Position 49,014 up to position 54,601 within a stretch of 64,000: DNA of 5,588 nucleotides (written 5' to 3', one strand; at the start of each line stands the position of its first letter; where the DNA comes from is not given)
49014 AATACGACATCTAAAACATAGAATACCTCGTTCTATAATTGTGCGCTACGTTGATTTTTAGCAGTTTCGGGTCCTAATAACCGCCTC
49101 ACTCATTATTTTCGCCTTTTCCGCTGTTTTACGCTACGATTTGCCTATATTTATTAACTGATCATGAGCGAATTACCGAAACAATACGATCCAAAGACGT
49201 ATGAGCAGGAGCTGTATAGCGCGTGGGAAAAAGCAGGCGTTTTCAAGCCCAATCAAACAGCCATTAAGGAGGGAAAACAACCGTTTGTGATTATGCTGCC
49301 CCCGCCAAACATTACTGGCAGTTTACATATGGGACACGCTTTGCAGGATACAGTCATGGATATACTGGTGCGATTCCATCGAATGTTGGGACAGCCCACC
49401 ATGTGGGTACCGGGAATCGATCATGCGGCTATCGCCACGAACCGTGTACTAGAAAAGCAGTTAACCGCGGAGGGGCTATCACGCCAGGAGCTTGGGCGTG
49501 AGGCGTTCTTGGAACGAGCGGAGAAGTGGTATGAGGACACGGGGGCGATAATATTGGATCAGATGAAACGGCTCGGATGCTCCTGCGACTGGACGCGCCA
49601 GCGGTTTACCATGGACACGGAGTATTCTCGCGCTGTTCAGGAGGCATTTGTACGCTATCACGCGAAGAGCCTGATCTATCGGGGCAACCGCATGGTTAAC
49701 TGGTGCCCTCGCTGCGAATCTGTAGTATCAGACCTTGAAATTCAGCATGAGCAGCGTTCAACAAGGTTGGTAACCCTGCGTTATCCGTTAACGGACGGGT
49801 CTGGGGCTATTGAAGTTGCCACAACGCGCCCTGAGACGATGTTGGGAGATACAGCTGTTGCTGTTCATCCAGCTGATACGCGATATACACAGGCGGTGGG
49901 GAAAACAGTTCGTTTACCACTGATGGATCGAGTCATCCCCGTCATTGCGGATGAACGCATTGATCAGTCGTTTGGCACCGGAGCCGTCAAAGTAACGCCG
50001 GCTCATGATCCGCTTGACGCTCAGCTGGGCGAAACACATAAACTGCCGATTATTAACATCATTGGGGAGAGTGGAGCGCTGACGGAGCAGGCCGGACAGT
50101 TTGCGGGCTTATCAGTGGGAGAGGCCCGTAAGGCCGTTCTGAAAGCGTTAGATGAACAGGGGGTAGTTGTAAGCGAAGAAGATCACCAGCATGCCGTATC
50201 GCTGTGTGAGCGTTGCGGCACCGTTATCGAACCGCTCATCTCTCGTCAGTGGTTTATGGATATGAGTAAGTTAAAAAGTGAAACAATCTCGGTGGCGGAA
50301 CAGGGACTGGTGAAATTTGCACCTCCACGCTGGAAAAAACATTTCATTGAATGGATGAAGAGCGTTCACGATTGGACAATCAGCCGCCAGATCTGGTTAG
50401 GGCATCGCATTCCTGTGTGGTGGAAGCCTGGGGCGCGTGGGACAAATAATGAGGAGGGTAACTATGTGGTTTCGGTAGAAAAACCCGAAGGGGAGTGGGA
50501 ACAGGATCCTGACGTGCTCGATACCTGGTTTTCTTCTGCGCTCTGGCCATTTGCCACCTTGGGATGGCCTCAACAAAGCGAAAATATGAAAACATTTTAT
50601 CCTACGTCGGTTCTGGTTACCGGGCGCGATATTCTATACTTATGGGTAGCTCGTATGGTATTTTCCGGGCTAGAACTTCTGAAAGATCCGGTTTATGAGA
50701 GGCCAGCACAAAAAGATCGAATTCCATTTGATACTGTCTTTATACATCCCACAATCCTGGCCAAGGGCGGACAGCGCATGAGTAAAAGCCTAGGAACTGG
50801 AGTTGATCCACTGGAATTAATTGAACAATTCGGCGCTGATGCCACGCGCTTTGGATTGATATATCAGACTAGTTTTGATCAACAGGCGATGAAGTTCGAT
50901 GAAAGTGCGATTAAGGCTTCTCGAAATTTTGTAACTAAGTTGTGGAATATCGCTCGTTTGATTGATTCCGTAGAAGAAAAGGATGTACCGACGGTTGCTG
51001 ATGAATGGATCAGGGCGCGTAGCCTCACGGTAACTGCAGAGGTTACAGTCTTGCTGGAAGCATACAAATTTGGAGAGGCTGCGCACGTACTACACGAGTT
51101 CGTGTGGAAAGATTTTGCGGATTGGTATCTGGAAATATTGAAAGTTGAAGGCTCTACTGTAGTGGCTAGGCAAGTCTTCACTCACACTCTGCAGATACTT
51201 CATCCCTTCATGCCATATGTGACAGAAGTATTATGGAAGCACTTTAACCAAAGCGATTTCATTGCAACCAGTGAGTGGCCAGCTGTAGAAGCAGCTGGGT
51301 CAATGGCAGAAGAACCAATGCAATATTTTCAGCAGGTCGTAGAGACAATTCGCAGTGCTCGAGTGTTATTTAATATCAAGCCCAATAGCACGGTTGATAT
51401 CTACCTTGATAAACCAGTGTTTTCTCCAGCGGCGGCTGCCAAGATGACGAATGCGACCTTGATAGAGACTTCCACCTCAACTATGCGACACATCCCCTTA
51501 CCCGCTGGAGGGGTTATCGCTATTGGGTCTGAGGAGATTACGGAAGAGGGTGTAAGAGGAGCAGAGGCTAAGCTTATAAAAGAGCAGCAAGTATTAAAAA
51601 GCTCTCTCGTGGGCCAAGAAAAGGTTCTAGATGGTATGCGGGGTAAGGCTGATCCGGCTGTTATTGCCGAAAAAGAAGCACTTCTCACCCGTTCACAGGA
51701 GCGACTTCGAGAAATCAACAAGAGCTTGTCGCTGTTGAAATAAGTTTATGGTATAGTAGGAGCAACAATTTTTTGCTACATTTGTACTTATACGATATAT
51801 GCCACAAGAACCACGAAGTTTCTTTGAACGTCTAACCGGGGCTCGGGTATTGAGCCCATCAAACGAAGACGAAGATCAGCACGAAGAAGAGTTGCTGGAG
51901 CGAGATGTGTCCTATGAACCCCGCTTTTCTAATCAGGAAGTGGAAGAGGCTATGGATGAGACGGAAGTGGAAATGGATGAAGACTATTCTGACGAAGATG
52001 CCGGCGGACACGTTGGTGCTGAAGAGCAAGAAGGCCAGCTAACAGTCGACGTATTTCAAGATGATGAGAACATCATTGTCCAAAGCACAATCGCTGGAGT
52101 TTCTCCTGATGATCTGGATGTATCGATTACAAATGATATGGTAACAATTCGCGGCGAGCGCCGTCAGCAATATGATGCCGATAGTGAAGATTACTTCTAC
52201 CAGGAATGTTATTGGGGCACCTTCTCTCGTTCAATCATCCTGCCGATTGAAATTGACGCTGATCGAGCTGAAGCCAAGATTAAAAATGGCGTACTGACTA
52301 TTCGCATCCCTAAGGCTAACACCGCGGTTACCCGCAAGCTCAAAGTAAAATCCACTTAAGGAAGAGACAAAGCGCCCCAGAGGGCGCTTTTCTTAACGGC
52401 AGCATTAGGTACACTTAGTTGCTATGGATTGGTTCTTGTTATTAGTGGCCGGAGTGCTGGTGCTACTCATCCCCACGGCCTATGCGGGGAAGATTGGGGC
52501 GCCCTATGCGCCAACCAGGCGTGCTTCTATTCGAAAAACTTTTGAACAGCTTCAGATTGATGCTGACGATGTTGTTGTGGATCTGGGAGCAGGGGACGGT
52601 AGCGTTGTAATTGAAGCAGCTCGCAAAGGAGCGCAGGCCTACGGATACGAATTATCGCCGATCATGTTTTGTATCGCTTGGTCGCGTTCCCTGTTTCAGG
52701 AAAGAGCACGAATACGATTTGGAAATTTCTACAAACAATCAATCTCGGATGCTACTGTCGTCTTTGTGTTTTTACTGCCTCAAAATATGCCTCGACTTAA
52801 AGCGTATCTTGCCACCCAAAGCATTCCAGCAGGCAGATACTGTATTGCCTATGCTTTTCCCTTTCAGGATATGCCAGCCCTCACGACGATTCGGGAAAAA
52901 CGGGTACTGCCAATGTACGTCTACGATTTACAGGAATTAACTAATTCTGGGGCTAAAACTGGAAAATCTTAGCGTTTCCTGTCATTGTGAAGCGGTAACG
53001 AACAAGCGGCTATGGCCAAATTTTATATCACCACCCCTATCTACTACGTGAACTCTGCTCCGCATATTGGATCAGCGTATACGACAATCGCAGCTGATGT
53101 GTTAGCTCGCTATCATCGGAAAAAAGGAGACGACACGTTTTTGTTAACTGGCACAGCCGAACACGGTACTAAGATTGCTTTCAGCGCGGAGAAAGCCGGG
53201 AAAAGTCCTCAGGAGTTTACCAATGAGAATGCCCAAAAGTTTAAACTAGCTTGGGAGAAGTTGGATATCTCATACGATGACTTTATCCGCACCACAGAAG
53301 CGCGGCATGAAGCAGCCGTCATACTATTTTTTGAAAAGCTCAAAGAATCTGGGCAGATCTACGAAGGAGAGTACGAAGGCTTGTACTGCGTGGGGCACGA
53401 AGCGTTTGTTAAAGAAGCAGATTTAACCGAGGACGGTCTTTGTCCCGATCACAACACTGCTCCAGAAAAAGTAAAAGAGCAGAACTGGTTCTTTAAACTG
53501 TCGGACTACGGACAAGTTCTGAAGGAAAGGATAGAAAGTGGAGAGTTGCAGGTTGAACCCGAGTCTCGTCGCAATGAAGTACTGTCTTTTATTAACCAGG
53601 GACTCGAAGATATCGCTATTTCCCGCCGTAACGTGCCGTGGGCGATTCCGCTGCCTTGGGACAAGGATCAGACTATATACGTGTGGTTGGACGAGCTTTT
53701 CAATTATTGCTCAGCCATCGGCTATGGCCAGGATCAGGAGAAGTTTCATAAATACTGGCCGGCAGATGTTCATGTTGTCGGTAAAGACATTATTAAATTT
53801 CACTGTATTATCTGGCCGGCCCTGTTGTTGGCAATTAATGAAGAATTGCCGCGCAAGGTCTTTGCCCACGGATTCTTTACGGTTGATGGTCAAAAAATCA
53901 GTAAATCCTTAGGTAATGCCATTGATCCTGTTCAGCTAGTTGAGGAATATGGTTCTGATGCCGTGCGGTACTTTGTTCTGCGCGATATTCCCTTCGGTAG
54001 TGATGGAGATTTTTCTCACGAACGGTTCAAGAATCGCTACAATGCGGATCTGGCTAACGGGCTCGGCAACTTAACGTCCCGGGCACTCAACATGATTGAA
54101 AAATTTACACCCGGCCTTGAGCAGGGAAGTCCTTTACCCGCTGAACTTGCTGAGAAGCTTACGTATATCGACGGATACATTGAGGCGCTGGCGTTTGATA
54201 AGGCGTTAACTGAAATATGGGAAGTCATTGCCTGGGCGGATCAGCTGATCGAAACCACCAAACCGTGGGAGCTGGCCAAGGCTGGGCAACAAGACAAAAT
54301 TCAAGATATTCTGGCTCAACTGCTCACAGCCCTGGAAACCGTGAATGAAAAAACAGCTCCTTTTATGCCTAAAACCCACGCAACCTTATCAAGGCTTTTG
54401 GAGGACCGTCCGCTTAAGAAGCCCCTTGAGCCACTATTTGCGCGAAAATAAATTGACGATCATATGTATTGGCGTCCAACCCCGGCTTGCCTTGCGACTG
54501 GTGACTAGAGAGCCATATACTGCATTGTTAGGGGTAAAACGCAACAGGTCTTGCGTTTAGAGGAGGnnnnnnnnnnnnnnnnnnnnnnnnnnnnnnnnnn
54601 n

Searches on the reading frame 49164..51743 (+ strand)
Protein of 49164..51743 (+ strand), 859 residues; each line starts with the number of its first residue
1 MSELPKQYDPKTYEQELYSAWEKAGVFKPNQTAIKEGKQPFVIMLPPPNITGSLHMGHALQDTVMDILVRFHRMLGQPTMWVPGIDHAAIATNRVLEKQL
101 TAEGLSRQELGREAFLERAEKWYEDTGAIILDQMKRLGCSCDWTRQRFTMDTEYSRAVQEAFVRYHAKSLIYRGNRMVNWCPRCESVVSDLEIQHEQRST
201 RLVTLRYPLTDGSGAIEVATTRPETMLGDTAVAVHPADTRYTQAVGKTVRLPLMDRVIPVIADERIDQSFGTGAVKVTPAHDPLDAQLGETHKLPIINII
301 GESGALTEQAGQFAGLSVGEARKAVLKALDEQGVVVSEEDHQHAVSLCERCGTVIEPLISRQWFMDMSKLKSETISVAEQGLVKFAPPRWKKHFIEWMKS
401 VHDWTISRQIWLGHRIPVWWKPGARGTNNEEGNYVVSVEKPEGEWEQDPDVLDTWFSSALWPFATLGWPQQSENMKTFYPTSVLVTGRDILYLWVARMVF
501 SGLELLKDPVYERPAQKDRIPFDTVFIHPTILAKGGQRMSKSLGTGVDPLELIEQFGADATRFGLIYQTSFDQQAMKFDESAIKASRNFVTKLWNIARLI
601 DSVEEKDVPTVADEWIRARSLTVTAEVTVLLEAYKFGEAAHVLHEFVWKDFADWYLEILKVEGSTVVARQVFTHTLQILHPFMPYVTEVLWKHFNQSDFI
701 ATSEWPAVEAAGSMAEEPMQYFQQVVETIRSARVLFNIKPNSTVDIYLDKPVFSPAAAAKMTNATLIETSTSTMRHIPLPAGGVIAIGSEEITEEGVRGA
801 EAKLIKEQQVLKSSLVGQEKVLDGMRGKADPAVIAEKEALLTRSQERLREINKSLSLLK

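Call 15: search_protein_families(library=pfam, proteins=[window:49164-51743:+], max_evalue=0.001)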
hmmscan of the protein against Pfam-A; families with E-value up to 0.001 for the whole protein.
window:49164-51743:+ (859 aa): 6 families
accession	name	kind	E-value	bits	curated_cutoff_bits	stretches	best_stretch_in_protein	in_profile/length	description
PF00133.28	tRNA-synt_1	-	1.9e-116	389.7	22.7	1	17-571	2-407/414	tRNA synthetases class I (I, L, M and V)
PF08264.19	Anticodon_1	-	1.5e-30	106.5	25.1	1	613-747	1-147/148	Anticodon-binding domain of tRNA ligase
PF09334.17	tRNA-synt_1g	-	7.9e-18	64.8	20.1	2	48-194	8-136/391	tRNA synthetases class I (M)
PF13603.12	tRNA-synt_1_2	-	1.3e-07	31.7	25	1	245-305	85-145/185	Leucyl-tRNA synthetase, editing domain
PF08271.17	Zn_Ribbon_TF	-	0.00058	19.8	29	0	338-356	12-30/43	TFIIB zinc-binding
PF01406.26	tRNA-synt_1e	-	0.0007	19.5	27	0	522-587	237-300/301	tRNA synthetases class I (C) catalytic domain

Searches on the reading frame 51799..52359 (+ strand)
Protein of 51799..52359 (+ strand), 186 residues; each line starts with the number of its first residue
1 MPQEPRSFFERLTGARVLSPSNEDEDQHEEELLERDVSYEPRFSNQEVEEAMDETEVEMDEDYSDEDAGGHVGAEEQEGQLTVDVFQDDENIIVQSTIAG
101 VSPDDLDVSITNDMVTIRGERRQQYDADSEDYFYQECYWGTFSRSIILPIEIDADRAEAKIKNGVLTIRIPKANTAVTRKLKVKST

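Call 51: search_protein_families(library=pfam, proteins=[window:51799-52359:+], max_evalue=0.001)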
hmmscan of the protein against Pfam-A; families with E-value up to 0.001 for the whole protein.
window:51799-52359:+ (186 aa): 2 families
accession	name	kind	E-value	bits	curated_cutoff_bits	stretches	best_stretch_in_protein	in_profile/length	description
PF00011.27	HSP20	-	3e-19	69.4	20.8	1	86-180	3-95/102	Hsp20/alpha crystallin family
PF17886.7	ArsA_HSP20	-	0.00012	22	22.5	1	91-169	3-62/63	HSP20-like domain found in ArsA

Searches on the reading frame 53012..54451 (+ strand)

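Call 15: search_protein_families(library=pfam, proteins=[window:53012-54451:+], max_evalue=0.001)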
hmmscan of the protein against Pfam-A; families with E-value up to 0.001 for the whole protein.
window:53012-54451:+ (479 aa): 4 families
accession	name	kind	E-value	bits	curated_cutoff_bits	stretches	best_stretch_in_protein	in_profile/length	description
PF09334.17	tRNA-synt_1g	-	1e-108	364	20.1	2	149-358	174-390/391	tRNA synthetases class I (M)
PF00133.28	tRNA-synt_1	-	2.6e-33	115.8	22.7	2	221-327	298-406/414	tRNA synthetases class I (I, L, M and V)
PF01406.26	tRNA-synt_1e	-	9.1e-15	55.2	27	2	13-122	19-127/301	tRNA synthetases class I (C) catalytic domain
PF19303.5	Anticodon_3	-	0.0009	19.6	23.5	0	372-464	11-102/152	Anticodon binding domain of methionyl tRNA ligase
